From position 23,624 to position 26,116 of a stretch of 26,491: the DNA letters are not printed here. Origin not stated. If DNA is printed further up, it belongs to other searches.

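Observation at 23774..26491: SMC/ABC ATPase with a Gly-to-Met Walker A, followed by an HKD-nuclease-headed gene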

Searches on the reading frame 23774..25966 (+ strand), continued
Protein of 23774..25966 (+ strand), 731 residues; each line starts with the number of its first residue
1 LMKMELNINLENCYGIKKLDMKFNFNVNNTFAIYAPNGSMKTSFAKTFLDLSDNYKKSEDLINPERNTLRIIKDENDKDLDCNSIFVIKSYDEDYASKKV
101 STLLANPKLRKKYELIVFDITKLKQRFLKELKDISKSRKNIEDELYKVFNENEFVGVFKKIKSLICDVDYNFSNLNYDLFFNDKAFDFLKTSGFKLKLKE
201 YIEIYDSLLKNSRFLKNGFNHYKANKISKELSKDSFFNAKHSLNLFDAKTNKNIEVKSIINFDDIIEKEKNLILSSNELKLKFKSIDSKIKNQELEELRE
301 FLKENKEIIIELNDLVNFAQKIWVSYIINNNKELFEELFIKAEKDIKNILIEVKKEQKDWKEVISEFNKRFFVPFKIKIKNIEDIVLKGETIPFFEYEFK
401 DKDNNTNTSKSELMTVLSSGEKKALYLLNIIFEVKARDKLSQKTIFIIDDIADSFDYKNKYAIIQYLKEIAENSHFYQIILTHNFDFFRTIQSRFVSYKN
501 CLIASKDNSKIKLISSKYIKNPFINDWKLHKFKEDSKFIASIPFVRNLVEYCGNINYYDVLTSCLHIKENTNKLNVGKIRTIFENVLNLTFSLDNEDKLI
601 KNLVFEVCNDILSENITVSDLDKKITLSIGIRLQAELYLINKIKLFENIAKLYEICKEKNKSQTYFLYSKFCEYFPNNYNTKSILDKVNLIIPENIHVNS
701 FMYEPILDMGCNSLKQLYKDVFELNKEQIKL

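Call 59: search_protein_families(library=pfam, proteins=[L049:3286-6618:+, L074:5803-9054:+, L053:3346-6219:-, L067:2004-4886:+, L054:5035-9936:+, L007:6687-9590:+, L066:7374-9950:+, L017:5639-8932:+], max_evalue=0.00001)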
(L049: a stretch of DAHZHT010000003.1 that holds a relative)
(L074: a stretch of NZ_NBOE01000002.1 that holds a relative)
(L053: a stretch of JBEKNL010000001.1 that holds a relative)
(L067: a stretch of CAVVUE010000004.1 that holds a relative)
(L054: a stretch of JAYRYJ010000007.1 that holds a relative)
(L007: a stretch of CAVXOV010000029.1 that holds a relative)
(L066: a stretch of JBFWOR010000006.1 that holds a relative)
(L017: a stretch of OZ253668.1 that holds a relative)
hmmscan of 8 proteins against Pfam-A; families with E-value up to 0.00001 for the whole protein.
L049:3286-6618:+ (1111 aa): 5 families
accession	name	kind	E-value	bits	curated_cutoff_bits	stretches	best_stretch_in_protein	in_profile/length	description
PF00271.37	Helicase_C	-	1.9e-18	67.2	23.5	1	724-837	8-110/110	Helicase conserved C-terminal domain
PF13091.12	PLDc_2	-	7e-11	42.5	27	1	24-212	1-132/132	PLD-like domain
PF00176.29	SNF2-rel_dom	-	1.1e-10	41.5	24.9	1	371-494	128-225/290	SNF2-related domain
PF04851.21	ResIII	-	8.1e-10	39.3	22.5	0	360-411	117-163/164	Type III restriction enzyme, res subunit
PF00270.35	DEAD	-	2.4e-07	31.1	26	0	353-414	102-163/167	DEAD/DEAH box helicase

L074:5803-9054:+ (1084 aa): 3 families
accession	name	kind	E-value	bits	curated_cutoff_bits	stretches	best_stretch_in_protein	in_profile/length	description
PF00271.37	Helicase_C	-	2.8e-15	57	23.5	1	691-821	10-110/110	Helicase conserved C-terminal domain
PF00176.29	SNF2-rel_dom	-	1.6e-11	44.3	24.9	1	239-411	15-181/290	SNF2-related domain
PF04851.21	ResIII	-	1.1e-08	35.6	22.5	1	237-394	5-163/164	Type III restriction enzyme, res subunit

L053:3346-6219:- (958 aa): 4 families
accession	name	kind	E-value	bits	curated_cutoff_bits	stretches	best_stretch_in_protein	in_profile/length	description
PF00271.37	Helicase_C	-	7.9e-19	68.4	23.5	1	480-597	3-110/110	Helicase conserved C-terminal domain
PF04851.21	ResIII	-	1.1e-09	38.8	22.5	1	118-275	21-163/164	Type III restriction enzyme, res subunit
PF00270.35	DEAD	-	5.1e-09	36.5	26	1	119-279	13-165/167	DEAD/DEAH box helicase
PF00176.29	SNF2-rel_dom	-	4.4e-06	26.4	24.9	1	123-292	20-181/290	SNF2-related domain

L067:2004-4886:+ (961 aa): 4 families
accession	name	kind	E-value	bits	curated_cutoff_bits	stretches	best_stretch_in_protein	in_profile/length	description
PF00176.29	SNF2-rel_dom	-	2.2e-32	112.8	24.9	1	53-281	17-251/290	SNF2-related domain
PF00271.37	Helicase_C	-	1.7e-19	70.6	23.5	1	448-556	4-110/110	Helicase conserved C-terminal domain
PF04851.21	ResIII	-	8.3e-10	39.3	22.5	1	35-195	3-162/164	Type III restriction enzyme, res subunit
PF00270.35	DEAD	-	1.5e-07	31.7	26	1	54-196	15-161/167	DEAD/DEAH box helicase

L054:5035-9936:+ (1634 aa): 7 families
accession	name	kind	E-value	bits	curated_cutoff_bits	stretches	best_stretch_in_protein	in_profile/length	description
PF18135.7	Type_ISP_C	-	1.7e-95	320.5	25.9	1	1227-1611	2-342/342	Type ISP C-terminal specificity domain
PF22240.1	ISP_coupler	-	1.8e-52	177.4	27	1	725-849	1-125/126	Type ISP restriction-modification enzyme, coupler domain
PF13156.12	Mrr_cat_2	-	3.1e-40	137.4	22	1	35-156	1-121/127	Restriction endonuclease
PF04851.21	ResIII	-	2.2e-27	96.4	22.5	1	168-366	3-163/164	Type III restriction enzyme, res subunit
PF00271.37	Helicase_C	-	2.6e-09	37.7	23.5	1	509-588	38-109/110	Helicase conserved C-terminal domain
PF00270.35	DEAD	-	1e-08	35.6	26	1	171-365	2-160/167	DEAD/DEAH box helicase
PF02384.22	N6_Mtase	-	3e-06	27.2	20.4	0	853-1027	4-142/311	N-6 DNA Methylase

L007:6687-9590:+ (968 aa): 5 families
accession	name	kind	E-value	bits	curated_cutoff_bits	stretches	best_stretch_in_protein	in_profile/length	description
PF07669.17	Eco57I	-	7.4e-31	108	25.3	1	455-638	2-159/171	Eco57I restriction-modification methylase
PF20473.4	MmeI_Mtase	-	8.6e-13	48.5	27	1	389-557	16-146/259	MmeI, DNA-methyltransferase domain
PF02384.22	N6_Mtase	-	1.2e-12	48.2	20.4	1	359-620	23-188/311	N-6 DNA Methylase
PF12950.13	TaqI_C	-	6.9e-08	33.2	26.5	1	797-890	26-118/118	TaqI-like C-terminal specificity domain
PF04313.20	HSDR_N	-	4.7e-06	27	25.1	0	62-141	117-194/198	Type I restriction enzyme R protein N terminus (HSDR_N)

L066:7374-9950:+ (859 aa): 3 families
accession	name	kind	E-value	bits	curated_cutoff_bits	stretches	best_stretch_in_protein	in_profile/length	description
PF06616.17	BsuBI_PstI_RE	-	9.9e-60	200.9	27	1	698-851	1-154/154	BsuBI/PstI restriction endonuclease domain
PF17728.7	BsuBI_PstI_RE_N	-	2.1e-50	170.6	27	1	549-686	2-139/140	BsuBI/PstI restriction endonuclease HTH domain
PF07669.17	Eco57I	-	5.4e-12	46.6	25.3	1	167-258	70-168/171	Eco57I restriction-modification methylase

L017:5639-8932:+ (1098 aa): 3 families
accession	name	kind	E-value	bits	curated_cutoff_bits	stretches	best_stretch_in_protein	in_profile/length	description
PF18135.7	Type_ISP_C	-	1.5e-108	363.3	25.9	1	697-1067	2-340/342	Type ISP C-terminal specificity domain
PF22240.1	ISP_coupler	-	9.3e-53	178.4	27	1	194-317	1-124/126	Type ISP restriction-modification enzyme, coupler domain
PF02384.22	N6_Mtase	-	4.9e-07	29.8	20.4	1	322-498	4-141/311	N-6 DNA Methylase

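Call 61: search_solved_structures(query=A1, max_evalue=0.01, show_alignments=3)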
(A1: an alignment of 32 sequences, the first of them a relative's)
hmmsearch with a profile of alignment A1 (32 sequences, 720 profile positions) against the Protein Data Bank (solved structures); distinct sequences matched with E-value up to 0.01: 0.

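Call 70: search_protein_families(library=padloc, alignment_id=A3, max_evalue=0.00001)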
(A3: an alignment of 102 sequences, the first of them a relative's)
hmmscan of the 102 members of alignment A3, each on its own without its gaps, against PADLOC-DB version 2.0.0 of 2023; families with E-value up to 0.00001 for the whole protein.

A. member 1, L001:8240-9178:+ (313 aa): 0 families

B. families by the number of members that match (of 102 scanned): 453 families (the first 25 are shown)
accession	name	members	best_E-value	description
PDLC04134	mad2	5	7.7e-30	mads_2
PDLC03632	MTase_III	4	0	Type III methyltransferase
PDLC03634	MTase_III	4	4.1e-190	Type III methyltransferase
PDLC03641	MTase_III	4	2e-105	Type III methyltransferase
PDLC03637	MTase_III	4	3.9e-89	Type III methyltransferase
PDLC03644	MTase_III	4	5e-75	Type III methyltransferase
PDLC03642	MTase_III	4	6.4e-66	Type III methyltransferase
PDLC03640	MTase_III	4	1.2e-53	Type III methyltransferase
PDLC03636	MTase_III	4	1.3e-49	Type III methyltransferase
PDLC03635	MTase_III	4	3.4e-46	Type III methyltransferase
PDLC03639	MTase_III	4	2.4e-40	Type III methyltransferase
PDLC03354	MTase_II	4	1.5e-38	Type II methyltransferase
PDLC03638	MTase_III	4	5e-36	Type III methyltransferase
PDLC03278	MTase_II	4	6.6e-33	Type II methyltransferase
PDLC03643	MTase_III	4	1.1e-29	Type III methyltransferase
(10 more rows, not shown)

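Call 71: search_protein_families(library=pfam, alignment_id=A3, max_evalue=0.00001)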
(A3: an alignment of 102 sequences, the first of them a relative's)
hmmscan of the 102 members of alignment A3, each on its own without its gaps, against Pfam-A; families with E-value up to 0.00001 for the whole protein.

A. member 1, L001:8240-9178:+ (313 aa): 0 families

B. families by the number of members that match (of 102 scanned): 92 families (the first 25 are shown)
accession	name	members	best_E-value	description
PF01555.25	N6_N4_Mtase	4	4.7e-36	DNA methylase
PF09903.14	DUF2130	3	4.5e-75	Uncharacterized protein conserved in bacteria (DUF2130)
PF20720.3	nSTAND3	3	1.3e-50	Novel STAND NTPase 3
PF02384.22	N6_Mtase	3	2.4e-50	N-6 DNA Methylase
PF04851.21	ResIII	3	2.2e-27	Type III restriction enzyme, res subunit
PF04471.18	Mrr_cat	3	2.4e-25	Restriction endonuclease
PF00270.35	DEAD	3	1e-08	DEAD/DEAH box helicase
PF02646.22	RmuC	2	1.8e-97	RmuC family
PF01420.25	Methylase_S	2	7.7e-45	Type I restriction modification DNA specificity domain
PF00239.26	Resolvase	2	1.5e-42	Resolvase, N terminal domain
PF07669.17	Eco57I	2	1.3e-38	Eco57I restriction-modification methylase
PF19778.5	RE_endonuc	2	1.7e-36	Endonuclease domain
PF02086.21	MethyltransfD12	2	1.9e-22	D12 class N6 adenine-specific DNA methyltransferase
PF00589.27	Phage_integrase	2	9.3e-15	Phage integrase family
PF13589.12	HATPase_c_3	2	3.3e-14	Histidine kinase-, DNA gyrase B-, and HSP90-like ATPase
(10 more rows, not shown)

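Call 84: search_dna_similar(query=window:23783-25966:+, collection=plasmids, mode=protein, max_rows=25)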
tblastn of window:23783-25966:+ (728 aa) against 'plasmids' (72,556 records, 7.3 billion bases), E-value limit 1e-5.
Records with a match: 29; places in all: 31; records where one place covers at least 80% of the query: 27.
Best place of each record, by identity: <60% 29.
By first word of the organism name: Vibrio 4; Rhizobium 3; Pseudomonas 3; Paenibacillus 2; Ralstonia 2; Leptospira 1; Pedobacter 1; Sphingomonas 1; Tritonibacter 1; Chelativorans 1; and 10 more.
By predicted mobility (MOB-suite, as given by PLSDB): non-mobilizable 12; conjugative 11; mobilizable 6.
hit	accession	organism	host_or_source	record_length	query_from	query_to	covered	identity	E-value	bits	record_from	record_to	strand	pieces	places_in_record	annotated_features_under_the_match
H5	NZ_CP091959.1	Leptospira noguchii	Bos taurus,Cell culture,urine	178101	3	721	99%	44.0%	2e-153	501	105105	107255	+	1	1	hypothetical protein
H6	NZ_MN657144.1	Pedobacter sp.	-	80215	3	718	98%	40.4%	3e-139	459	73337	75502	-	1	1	hypothetical protein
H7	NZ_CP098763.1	Sphingomonas aerolata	cloud water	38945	3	722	99%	40.1%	2e-140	463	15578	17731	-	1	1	hypothetical protein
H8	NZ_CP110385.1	Tritonibacter mobilis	-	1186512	4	722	99%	39.9%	3e-131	436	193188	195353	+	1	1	record has no annotation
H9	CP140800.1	Rhizobium beringeri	Trifolium pratense,whole organism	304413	2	721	99%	39.6%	7e-139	458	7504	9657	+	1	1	phage infection protein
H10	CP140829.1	Rhizobium beringeri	Trifolium pratense,whole organism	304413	2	721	99%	39.6%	7e-139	458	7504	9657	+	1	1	phage infection protein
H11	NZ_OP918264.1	Pseudomonas fluorescens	-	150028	3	722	99%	39.1%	3e-139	459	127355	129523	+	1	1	hypothetical protein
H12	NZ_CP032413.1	Paenibacillus lautus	single colony,Tattoo ink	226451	3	718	98%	39.3%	5e-132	438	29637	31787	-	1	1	hypothetical protein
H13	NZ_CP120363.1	Chelativorans sp. AA-79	single cell,petroleum contaminated soil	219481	1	718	99%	39.1%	6e-144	473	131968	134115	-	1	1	AAA family ATPase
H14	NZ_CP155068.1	Pantoea sp. BRR-3P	single cell,Elaeagnus umbellata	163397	1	718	99%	38.2%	2e-132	440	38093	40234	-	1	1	hypothetical protein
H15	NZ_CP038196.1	Paracoccus versutus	single cell,soil adjacent to the roots ...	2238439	2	721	99%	37.6%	8e-141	464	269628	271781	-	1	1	none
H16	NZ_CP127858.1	Kocuria rosea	single cell culture,deep sea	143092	3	723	99%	37.3%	6e-116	392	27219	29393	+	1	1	hypothetical protein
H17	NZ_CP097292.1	Providencia sp. PROV188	cell culture,hospital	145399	1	722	99%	37.1%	1e-132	440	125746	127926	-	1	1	hypothetical protein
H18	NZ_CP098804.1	Rhizobium anhuiense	Trifolium dubium,Cell culture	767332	3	721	99%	37.2%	3e-119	402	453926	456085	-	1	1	phage infection protein | hypothetical protein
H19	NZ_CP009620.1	Vibrio coralliilyticus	Shellfish Hatchery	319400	1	721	99%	36.9%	2e-131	437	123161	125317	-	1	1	hypothetical protein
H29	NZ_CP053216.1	Acinetobacter baumannii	Homo sapiens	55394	3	722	99%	34.8%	3e-101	349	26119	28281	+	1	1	hypothetical protein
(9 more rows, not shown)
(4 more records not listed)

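Call 85: search_dna_similar(query=window:23783-25966:+, collection=phages, mode=protein, max_rows=10)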
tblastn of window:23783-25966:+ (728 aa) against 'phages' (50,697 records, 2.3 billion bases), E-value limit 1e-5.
Records with a match: 1; places in all: 1; records where one place covers at least 80% of the query: 1.
Best place of each record, by identity: <60% 1.
By first word of the organism name: Bacteriophage 1.
By host as written in the record: - 1.
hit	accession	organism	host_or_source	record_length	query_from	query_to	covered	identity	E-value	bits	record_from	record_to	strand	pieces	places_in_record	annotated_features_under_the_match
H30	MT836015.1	Bacteriophage sp.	human fecal samples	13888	3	722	99%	39.0%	2e-139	459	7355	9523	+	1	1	record has no annotation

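Call 86: get_annotated_region(hit=H29, flank=6000)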
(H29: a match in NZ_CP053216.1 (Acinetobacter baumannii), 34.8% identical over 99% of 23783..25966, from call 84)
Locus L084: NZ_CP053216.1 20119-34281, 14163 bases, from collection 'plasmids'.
description: Acinetobacter baumannii strain DT0544C plasmid unnamed1, complete sequence
organism: Acinetobacter baumannii (NCBI taxid 470)
taxonomy: Bacteria; Pseudomonadota; Gammaproteobacteria; Moraxellales; Moraxellaceae; Acinetobacter; Acinetobacter baumannii
host: -; source: Homo sapiens; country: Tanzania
typing (MOB-suite, as given by PLSDB): conjugative; replicon rep_cluster_1193; relaxase MOBQ; mating-pair formation MPF_T
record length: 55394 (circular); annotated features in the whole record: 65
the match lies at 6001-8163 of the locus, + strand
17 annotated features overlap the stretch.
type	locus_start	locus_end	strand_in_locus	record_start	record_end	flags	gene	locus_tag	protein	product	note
CDS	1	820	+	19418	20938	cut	-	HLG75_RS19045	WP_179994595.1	type IV secretion system DNA-binding domain-containing protein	-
CDS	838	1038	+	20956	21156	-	-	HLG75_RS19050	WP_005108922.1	hypothetical protein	-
CDS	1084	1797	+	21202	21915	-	-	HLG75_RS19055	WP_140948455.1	lytic transglycosylase domain-containing protein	-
CDS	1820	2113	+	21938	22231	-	-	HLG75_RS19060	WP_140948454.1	TrbC/VirB2 family protein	-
CDS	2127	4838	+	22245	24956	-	-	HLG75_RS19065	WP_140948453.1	type IV secretion system protein VirB4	-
CDS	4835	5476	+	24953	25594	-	-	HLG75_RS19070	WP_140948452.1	type IV secretion system protein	-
CDS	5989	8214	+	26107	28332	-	-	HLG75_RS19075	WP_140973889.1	hypothetical protein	-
CDS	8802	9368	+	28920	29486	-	-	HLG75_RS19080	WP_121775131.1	recombinase family protein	GO:0006310 - DNA recombination [Evidence IEA]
CDS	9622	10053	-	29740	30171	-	-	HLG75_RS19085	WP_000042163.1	MarR family transcriptional regulator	-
CDS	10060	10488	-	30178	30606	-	-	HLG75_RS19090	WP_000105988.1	organic hydroperoxide resistance protein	-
CDS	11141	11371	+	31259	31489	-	vapB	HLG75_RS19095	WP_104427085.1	type II toxin-antitoxin system VapB family antitoxin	-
CDS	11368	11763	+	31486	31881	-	-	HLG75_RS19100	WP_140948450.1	type II toxin-antitoxin system VapC family toxin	-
CDS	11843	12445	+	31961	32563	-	glnP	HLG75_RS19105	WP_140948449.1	glutamine ABC transporter permease GlnP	GO:0055085 - transmembrane transport [Evidence IEA]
CDS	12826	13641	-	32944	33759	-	-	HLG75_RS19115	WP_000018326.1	aminoglycoside O-phosphotransferase APH(3')-Ia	-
predicted_resistance_gene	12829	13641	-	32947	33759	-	aph(3')-Ia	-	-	aminoglycoside O-phosphotransferase APH(3')-Ia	predicted by amrfinderplus; class AMINOGLYCOSIDE; identity 100.0%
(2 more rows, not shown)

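Call 87: get_annotated_region(hit=H17, flank=6000)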
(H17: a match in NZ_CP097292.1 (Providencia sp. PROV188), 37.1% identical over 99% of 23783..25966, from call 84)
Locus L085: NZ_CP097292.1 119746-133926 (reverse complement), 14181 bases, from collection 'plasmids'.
description: Providencia sp. PROV188 plasmid pPROV188-1, complete sequence
organism: Providencia sp. PROV188 (NCBI taxid 2939731)
taxonomy: Bacteria; Pseudomonadota; Gammaproteobacteria; Enterobacterales; Morganellaceae; Providencia; Providencia sp. PROV188
host: -; source: cell culture,hospital; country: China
typing (MOB-suite, as given by PLSDB): non-mobilizable; replicon rep_cluster_1220,rep_cluster_1220
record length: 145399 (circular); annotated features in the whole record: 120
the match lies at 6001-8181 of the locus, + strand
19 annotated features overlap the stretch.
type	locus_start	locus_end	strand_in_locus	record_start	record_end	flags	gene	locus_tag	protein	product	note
CDS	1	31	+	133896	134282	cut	-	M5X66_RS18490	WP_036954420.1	plasmid partitioning/stability family protein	-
CDS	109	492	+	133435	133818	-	umuD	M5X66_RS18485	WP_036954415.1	translesion error-prone DNA polymerase V autoproteolytic subunit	-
CDS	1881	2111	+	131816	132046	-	-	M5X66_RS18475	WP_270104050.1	hypothetical protein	-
CDS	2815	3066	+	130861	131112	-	-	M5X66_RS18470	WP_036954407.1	hypothetical protein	-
CDS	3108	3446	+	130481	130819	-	-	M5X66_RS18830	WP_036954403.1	hypothetical protein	-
CDS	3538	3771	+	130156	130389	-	-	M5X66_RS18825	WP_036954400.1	hypothetical protein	-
CDS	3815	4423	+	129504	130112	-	-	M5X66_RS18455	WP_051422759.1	type I restriction-modification system subunit M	-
CDS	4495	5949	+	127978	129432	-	-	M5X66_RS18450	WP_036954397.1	hypothetical protein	-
CDS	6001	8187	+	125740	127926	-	-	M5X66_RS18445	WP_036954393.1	hypothetical protein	-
CDS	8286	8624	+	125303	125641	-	-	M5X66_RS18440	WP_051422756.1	hypothetical protein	-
CDS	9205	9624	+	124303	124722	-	-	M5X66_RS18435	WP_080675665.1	antirestriction protein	-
CDS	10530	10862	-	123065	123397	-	-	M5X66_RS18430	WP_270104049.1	transglycosylase SLT domain-containing protein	-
CDS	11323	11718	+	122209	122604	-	-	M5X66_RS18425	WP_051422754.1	relaxosome protein TraM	-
CDS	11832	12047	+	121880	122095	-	-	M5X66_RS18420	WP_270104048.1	hypothetical protein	-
CDS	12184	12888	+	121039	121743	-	-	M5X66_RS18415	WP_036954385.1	LuxR C-terminal-related transcriptional regulator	GO:0006355 - regulation of DNA-templated transcription [Evidence IEA]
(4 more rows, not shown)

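Call 88: get_annotated_region(hit=H9, flank=6000)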
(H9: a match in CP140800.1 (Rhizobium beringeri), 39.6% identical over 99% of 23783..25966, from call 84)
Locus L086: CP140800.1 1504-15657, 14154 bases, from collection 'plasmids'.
description: Rhizobium beringeri strain TP66 plasmid pRlX4, complete sequence
organism: Rhizobium beringeri (NCBI taxid 3019934)
taxonomy: Bacteria; Pseudomonadota; Alphaproteobacteria; Hyphomicrobiales; Rhizobiaceae; Rhizobium; Rhizobium beringeri
host: -; source: Trifolium pratense,whole organism; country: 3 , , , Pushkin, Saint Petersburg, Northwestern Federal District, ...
typing (MOB-suite, as given by PLSDB): conjugative; relaxase MOBQ; mating-pair formation MPF_T
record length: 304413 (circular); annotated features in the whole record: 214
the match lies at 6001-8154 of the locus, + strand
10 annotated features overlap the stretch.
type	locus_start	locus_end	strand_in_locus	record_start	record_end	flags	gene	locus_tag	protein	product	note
CDS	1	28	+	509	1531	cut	repB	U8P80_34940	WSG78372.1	plasmid partitioning protein RepB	-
CDS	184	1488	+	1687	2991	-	repC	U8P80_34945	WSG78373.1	plasmid replication protein RepC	-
CDS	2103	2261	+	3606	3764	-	-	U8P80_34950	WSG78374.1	hypothetical protein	-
CDS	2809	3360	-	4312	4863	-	-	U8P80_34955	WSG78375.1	DUF418 domain-containing protein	-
CDS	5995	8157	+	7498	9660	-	-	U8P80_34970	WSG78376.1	phage infection protein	-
CDS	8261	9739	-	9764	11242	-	-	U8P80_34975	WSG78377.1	hypothetical protein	-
CDS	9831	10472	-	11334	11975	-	-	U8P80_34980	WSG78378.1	hypothetical protein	-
CDS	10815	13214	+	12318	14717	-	-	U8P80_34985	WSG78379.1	hypothetical protein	-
CDS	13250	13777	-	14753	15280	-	-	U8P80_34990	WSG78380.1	hypothetical protein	-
CDS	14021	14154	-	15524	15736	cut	-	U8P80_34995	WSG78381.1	hypothetical protein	-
